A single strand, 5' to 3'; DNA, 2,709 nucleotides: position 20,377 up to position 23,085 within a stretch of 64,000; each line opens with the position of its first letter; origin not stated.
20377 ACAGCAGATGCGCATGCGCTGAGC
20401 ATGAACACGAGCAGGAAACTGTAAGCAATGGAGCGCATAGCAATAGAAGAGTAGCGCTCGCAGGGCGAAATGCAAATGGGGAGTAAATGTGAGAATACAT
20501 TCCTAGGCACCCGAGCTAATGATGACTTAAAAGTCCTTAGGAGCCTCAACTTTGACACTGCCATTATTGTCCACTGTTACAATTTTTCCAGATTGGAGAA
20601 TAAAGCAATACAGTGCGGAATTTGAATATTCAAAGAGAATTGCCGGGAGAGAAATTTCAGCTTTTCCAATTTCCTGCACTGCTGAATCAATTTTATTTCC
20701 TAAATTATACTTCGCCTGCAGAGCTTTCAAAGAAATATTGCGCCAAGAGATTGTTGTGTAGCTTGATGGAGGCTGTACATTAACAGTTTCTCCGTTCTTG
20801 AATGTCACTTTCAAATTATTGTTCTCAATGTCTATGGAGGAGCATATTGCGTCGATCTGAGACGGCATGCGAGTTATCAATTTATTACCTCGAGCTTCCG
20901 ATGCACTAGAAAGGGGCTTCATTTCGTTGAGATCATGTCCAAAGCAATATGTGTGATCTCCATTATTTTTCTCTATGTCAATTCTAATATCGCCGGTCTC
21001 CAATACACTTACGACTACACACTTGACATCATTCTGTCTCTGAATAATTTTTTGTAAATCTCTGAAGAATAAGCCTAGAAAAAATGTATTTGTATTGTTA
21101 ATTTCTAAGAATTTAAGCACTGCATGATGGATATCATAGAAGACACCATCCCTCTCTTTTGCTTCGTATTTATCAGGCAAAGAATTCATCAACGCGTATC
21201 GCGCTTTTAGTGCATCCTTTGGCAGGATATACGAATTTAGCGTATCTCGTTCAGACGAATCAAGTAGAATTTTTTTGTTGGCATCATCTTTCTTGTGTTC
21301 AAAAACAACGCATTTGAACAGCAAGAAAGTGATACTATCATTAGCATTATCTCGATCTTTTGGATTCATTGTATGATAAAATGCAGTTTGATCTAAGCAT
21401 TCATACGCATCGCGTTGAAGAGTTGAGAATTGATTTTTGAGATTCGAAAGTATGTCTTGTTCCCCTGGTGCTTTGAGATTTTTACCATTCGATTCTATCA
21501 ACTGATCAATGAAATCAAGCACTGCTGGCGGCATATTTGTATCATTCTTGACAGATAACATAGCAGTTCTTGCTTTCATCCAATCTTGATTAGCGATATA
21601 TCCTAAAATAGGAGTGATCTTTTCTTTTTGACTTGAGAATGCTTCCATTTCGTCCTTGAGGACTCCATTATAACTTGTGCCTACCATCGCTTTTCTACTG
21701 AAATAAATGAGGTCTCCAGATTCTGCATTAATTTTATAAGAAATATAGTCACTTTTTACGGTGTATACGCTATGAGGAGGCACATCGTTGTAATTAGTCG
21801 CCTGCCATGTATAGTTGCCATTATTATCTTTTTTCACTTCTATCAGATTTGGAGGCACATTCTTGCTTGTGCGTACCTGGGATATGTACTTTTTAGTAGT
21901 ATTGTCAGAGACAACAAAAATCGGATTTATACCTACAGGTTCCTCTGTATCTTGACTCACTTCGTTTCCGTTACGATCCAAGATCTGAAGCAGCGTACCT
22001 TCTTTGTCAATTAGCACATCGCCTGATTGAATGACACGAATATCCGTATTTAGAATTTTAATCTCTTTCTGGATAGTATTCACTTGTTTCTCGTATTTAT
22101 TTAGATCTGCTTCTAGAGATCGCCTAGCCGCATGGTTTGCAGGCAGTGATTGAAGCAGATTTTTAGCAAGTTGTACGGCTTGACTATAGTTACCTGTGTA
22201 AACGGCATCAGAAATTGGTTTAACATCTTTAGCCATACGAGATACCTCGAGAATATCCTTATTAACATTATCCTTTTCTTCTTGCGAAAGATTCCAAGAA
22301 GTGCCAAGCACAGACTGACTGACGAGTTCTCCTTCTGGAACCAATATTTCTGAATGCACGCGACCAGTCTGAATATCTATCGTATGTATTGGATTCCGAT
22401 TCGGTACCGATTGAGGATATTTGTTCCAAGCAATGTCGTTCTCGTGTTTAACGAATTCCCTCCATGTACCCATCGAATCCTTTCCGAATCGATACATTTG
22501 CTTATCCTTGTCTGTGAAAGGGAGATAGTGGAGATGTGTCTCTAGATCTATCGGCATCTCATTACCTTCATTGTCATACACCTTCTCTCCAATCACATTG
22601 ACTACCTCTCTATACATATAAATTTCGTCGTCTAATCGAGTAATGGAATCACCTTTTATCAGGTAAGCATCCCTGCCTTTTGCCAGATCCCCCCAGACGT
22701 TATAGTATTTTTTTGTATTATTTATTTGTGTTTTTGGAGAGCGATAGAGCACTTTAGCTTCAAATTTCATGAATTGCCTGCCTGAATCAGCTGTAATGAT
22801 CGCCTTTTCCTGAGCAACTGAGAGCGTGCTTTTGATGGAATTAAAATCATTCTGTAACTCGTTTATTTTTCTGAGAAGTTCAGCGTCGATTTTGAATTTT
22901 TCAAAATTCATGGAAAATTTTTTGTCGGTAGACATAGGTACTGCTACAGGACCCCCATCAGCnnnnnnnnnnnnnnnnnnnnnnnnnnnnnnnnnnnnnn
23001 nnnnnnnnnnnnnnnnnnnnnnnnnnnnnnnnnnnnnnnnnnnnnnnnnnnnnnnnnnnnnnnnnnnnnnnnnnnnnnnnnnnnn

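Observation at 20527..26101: AT-rich four-gene operon of large proteins with no recognisable family (269, 106, 654 and 802 aa)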

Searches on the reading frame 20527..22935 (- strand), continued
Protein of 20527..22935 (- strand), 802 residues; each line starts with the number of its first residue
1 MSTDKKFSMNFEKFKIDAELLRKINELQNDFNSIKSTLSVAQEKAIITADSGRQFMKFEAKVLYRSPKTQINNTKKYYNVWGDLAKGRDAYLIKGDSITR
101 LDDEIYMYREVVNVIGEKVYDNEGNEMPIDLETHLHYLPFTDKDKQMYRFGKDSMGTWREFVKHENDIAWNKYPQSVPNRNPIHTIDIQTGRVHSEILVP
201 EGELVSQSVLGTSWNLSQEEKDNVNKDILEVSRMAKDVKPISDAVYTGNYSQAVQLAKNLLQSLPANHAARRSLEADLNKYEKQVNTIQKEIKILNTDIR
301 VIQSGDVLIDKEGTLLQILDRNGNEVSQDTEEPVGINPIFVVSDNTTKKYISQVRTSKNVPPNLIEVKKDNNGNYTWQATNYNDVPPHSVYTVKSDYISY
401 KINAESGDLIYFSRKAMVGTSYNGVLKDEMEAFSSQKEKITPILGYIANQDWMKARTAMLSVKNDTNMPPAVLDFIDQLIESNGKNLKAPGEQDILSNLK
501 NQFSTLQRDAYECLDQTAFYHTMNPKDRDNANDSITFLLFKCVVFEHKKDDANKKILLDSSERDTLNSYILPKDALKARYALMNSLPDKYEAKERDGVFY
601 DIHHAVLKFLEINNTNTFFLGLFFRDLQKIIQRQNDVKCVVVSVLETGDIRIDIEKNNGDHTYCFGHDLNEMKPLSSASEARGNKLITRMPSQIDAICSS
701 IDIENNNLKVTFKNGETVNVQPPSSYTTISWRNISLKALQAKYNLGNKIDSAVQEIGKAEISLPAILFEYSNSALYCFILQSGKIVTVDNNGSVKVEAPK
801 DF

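Call 69: search_dna_similar(query=window:20527-22935:-, collection=phages, mode=protein, max_evalue=0.01, max_rows=10)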
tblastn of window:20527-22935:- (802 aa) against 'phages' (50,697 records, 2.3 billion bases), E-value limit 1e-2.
No match.

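Call 71: find_related_loci(query=P0007, collection=viral_contigs, flank=10000)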
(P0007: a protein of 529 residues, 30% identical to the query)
Query P0007 (529 aa) in viral_contigs; peptide patterns used: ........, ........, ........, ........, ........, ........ (x = any residue, [..] = any of these).
11 stretches matched a pattern, but none encodes a relative of the query by tblastn (E <= 1e-3).

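Call 72: search_dna_similar(query=window:20527-22935:-, collection=plasmids, mode=protein, max_evalue=0.01, max_rows=10)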
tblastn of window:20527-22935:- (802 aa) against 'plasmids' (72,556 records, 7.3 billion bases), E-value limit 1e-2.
No match.

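Call 78: fold_search(model_id=the predicted structure, library=pdb)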
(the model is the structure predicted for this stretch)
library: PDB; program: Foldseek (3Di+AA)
matches with E <= 10: 280; with E <= 0.001: 0
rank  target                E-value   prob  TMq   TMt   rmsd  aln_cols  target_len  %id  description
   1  9e5c_6a               3.1e-01  0.08  0.07  0.02  28.0       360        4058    9  Cryo-EM structure of 96 nm repeat of microtubule doublet from T. brucei flagellum (released 2025-03-12)
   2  5dfz_B                5.2e-01  0.04  0.08  0.06  29.4       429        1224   13  Structure of Vps34 complex II from S. cerevisiae. (released 2015-10-07)
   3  8er0_A                6.1e-01  0.08  0.03  0.07  15.8       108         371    6  X-ray crystal structure of Tet(X6) bound to anhydrotetracycline (released 2023-04-26)
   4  7kra_A                6.1e-01  0.05  0.05  0.05  16.8       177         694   10  Cryo-EM structure of Saccharomyces cerevisiae ER membrane protein complex bound to Fab-DH4 in lipid nanodiscs (released 2020-12-02)
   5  3due                  6.5e-01  0.15  0.08  0.26   9.3       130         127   15  CRYSTAL STRUCTURE OF A PUTATIVE PERIPLASMIC PROTEIN FROM DUF2874 FAMILY (BVU_2987) FROM BACTEROIDES VULGATUS ATCC 8482 A (released 2008-08-05)
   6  6hkr                  6.5e-01  0.11  0.05  0.22  12.4       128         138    5  Human Cellular Retinoic Acid Binding Protein II (CRABPII) with bound synthetic retinoid DC271. (released 2018-11-28)
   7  9gaw_A                6.5e-01  0.06  0.06  0.04  20.1       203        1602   11  High-resolution structure of the Anaphase-promoting complex/cyclosome (APC/C) bound to co-activator Cdh1 (released 2024-08-14)
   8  9gm9_A                6.5e-01  0.03  0.06  0.05  36.5       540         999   12  MukBEF in a DNA capture state (released 2025-03-26)
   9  8bbg_B                6.8e-01  0.13  0.07  0.04  15.2       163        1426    8  Structure of the IFT-A complex; anterograde IFT-A train model (released 2022-12-21)
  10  3elz_B                7.2e-01  0.08  0.05  0.23  14.4       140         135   12  Crystal structure of Zebrafish Ileal Bile Acid-Bindin Protein complexed with cholic acid (crystal form A). (released 2009-01-13)
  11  9gm6_A                9.0e-01  0.04  0.06  0.05  39.8       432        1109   12  MukBEF in a nucleotide-bound state with open neck gate (heads core) (released 2025-03-26)
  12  7ycx_I                9.5e-01  0.04  0.05  0.06  22.1       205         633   10  The structure of INTAC-PEC complex (released 2023-03-15)
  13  3db7                  1.0e+00  0.16  0.07  0.28   9.2       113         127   13  Crystal structure of a putative calcium-regulated periplasmic protein (bt0923) from bacteroides thetaiotaomicron at 1.40 (released 2008-10-28)
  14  5lgg                  1.0e+00  0.09  0.06  0.10  12.3       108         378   11  The N-terminal WD40 domain of Apc1 (Anaphase promoting complex subunit 1) (released 2016-10-05)
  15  9n79_SG               1.0e+00  0.01  0.05  0.07  17.2       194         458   13  SSU processome maturation and disassembly, State M (released 2025-11-05)
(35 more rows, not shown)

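Call 81: predict_structure(alignment_id=A1)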
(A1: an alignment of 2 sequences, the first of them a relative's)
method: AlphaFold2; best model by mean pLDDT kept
length: 269 residues; sequences in the alignment: 2
mean_pLDDT: 61.4   pTM: 0.46
mean pLDDT of the five models: 61.4, 57.7, 49.9, 48.5, 43.9
residues with pLDDT >= 90: 0; 70-90: 88; 50-70: 118; < 50: 63
segments of 3 or more residues with pLDDT < 50: 1-16, 30-33, 156-167, 169-179, 258-269
pLDDT, mean of each block of 10 residues (from residue 1): 34 50 54 59 76 73 58 65 65 62 70 69 65 60 64 50 45 37 70 75 71 73 58 76 81 63 32
secondary structure, 60 per line:
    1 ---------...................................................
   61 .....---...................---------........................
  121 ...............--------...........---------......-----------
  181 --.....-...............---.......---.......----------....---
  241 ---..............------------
elements in order: H10-65 H69-87 H97-135 H146-154 H164-168 H189-203 E207-213 E217-223 E234-237 H244-257
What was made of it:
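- On dsRNA-binding domain (p269 C-terminus): The topology is predicted at pLDDT 70-81 (call 81).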

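Call 85: fold_search(model_id=the predicted structure, library=pdb)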
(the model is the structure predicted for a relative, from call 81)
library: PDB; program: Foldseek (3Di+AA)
matches with E <= 10: 206; with E <= 0.001: 0
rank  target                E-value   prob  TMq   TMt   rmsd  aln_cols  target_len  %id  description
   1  7w1m_B                5.6e-01  0.08  0.18  0.10  43.1       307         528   13  Cryo-EM structure of human cohesin-CTCF-DNA complex (released 2023-05-31)
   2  9q9i_A                5.9e-01  0.14  0.18  0.11  30.6       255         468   10  Cryo-EM structure of human Mre11-Rad50-Nbs1 complex bound to DNA (released 2025-10-01)
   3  2gia_B                6.3e-01  0.12  0.12  0.18  16.1       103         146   16  Crystal structures of trypanosoma bruciei MRP1/MRP2 (released 2006-09-05)
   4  7eld_A                6.6e-01  0.15  0.14  0.04   7.0        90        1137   11  Cryo-EM structure of Arabidopsis DCL1 in complex with pri-miRNA 166f (released 2021-08-11)
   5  3qwm                  7.8e-01  0.20  0.13  0.21   5.3        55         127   14  Crystal Structure of GEP100, the plextrin homology domain of IQ motif and SEC7 domain-containing protein 1 isoform a (released 2011-04-13)
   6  9q9i_B                9.8e-01  0.12  0.18  0.11  30.3       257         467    9  Cryo-EM structure of human Mre11-Rad50-Nbs1 complex bound to DNA (released 2025-10-01)
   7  2kou_MODEL_1_A        1.0e+00  0.38  0.18  0.39   5.5        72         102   19  DICER LIKE protein (released 2010-02-16)
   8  5ov5                  1.2e+00  0.15  0.15  0.14   9.4        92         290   16  Bacillus megaterium porphobilinogen deaminase D82E mutant (released 2017-09-06)
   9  3c6k_D                1.3e+00  0.20  0.14  0.12  10.4        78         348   14  Crystal structure of human spermine synthase in complex with spermidine and 5-methylthioadenosine (released 2008-02-19)
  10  8umt_A                1.3e+00  0.05  0.15  0.09  16.7       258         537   14  Atomic model of the human CTF18-RFC-PCNA binary complex in the three-subunit binding state (state 2) (released 2024-05-08)
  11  8roh_A                1.4e+00  0.09  0.15  0.11  25.9       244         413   12  Human cohesin SMC3-HD(EQ)/RAD21-N complex - Apo conformation (released 2024-09-11)
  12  8ww7_F                1.4e+00  0.04  0.13  0.06  16.2       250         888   12  Structure of AMPPNP-Form AsfvPrimPol Dodecamer (released 2025-04-30)
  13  2ypn                  1.5e+00  0.21  0.15  0.14   7.3        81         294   18  Hydroxymethylbilane synthase (released 1999-02-02)
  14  3c6k_B                1.5e+00  0.16  0.14  0.12   9.7        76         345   14  Crystal structure of human spermine synthase in complex with spermidine and 5-methylthioadenosine (released 2008-02-19)
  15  2na4_MODEL_1_A        1.5e+00  0.38  0.16  0.36   5.4        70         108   16  Curli secretion specificity factor CsgE W48A/F79A mutant (released 2016-06-15)
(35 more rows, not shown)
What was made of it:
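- p269 is basic, with an alpha-beta-beta-beta-alpha domain that gives weak dsRBD-like fold hits (prob <= 0.38, call 85).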

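Call 86: fold_search(model_id=the predicted structure, library=viral)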
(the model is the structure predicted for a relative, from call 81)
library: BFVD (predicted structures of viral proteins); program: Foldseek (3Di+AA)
matches with E <= 10: 525; with E <= 0.001: 0
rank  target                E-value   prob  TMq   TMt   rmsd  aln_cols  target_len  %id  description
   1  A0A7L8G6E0            7.3e-02  0.84  0.17  0.41   5.5        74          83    8  (no name in the UniProt tables at hand)
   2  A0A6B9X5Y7            7.7e-02  0.98  0.19  0.55   3.6        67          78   13  Uncharacterized protein [Escherichia phage tuntematon]
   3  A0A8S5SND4            9.1e-02  0.16  0.16  0.11  20.5       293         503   14  Uncharacterized protein [Siphoviridae sp. ct7Qv4]
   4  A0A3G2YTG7            1.3e-01  0.69  0.20  0.36  14.1       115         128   13  (no name in the UniProt tables at hand)
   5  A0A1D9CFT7            1.7e-01  0.69  0.20  0.20  15.0       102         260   15  (no name in the UniProt tables at hand)
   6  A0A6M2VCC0            1.7e-01  0.28  0.27  0.14  22.9       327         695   12  (no name in the UniProt tables at hand)
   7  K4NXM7                1.8e-01  0.87  0.19  0.53   4.6        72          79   15  Uncharacterized protein [Stenotrophomonas phage IME15]
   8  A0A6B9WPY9            2.4e-01  0.82  0.20  0.54   3.6        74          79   19  Uncharacterized protein [Escherichia phage aaroes]
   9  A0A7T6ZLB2            2.5e-01  0.87  0.20  0.60   3.6        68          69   10  (no name in the UniProt tables at hand)
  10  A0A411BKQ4            2.5e-01  0.80  0.17  0.53   5.4        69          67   16  Uncharacterized protein [Vibrio phage VspSw_1]
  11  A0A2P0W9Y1            2.5e-01  0.77  0.18  0.32   3.6        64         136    9  Uncharacterized protein [Enterobacter phage Ec_L1]
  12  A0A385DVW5            2.6e-01  0.35  0.14  0.11  11.7        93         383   15  Thiamine biosynthesis protein [Bacteroides phage crAss001]
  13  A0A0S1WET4            2.8e-01  0.77  0.19  0.42   7.9        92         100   13  (no name in the UniProt tables at hand)
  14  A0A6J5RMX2            2.8e-01  0.72  0.20  0.50   4.9        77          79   13  Uncharacterized protein [uncultured Caudovirales phage]
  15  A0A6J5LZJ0            2.8e-01  0.60  0.18  0.42   8.9        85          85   10  Uncharacterized protein [uncultured Caudovirales phage]
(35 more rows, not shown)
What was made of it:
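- The C-terminal domain of p269 gives its best, non-significant fold matches to small uncharacterised phage proteins (call 86).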

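Call 89: find_related_loci(query=A1, collection=viral_contigs, flank=10000)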
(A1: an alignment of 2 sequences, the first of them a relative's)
Query A1 (269 aa) in viral_contigs; peptide patterns used: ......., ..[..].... (x = any residue, [..] = any of these).
155 stretches matched a pattern, but none encodes a relative of the query by tblastn (E <= 1e-3).

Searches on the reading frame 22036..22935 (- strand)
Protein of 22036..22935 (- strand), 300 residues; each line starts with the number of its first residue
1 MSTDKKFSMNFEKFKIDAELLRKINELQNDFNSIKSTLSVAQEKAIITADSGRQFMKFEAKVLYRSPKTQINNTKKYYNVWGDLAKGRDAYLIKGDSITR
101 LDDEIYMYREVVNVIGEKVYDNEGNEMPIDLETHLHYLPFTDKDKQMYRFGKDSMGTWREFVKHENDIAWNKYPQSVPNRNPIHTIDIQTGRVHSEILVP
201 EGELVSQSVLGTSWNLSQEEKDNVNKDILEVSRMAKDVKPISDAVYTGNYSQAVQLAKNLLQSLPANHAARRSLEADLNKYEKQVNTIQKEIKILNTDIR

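Call 49: find_homologous_proteins(query=A2, max_evalue=0.01)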
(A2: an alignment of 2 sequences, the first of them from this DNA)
Query A2 (2 sequences): 3901 candidates shared short words with the query, none scored E <= 0.01.
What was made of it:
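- Tried and rejected: A profile search with the p802/P0007 alignment returned nothing, not even its own members (call 49).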

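Call 102: search_solved_structures(query=A2, max_evalue=10)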
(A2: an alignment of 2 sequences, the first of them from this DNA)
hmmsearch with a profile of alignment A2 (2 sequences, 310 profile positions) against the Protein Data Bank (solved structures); distinct sequences matched with E-value up to 10: 9.
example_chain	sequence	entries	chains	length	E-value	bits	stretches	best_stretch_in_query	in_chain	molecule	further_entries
5hda_A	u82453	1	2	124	0.064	16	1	202-276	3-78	Zinc finger MYND domain-containing protein 11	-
9lp4_A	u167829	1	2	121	0.092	15.5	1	204-276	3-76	Zinc finger MYND domain-containing protein 11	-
9vc7_A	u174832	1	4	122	0.094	15.5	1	204-276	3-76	Zinc finger MYND domain-containing protein 11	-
2lse_A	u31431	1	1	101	0.34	13.7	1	240-287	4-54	Four Helix Bundle Protein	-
7suk_LM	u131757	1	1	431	0.5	13.1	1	43-94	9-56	U3 small nucleolar RNA-associated protein 10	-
3nzz_A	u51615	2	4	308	0.96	12.2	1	70-106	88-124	Cell invasion protein sipD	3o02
3o00_A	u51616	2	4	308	0.97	12.2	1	70-106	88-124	Cell invasion protein sipD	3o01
2ym9_A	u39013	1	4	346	1.1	12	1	70-106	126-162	CELL INVASION PROTEIN SIPD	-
7rye_F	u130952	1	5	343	1.2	11.9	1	70-106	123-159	Cell invasion protein SipD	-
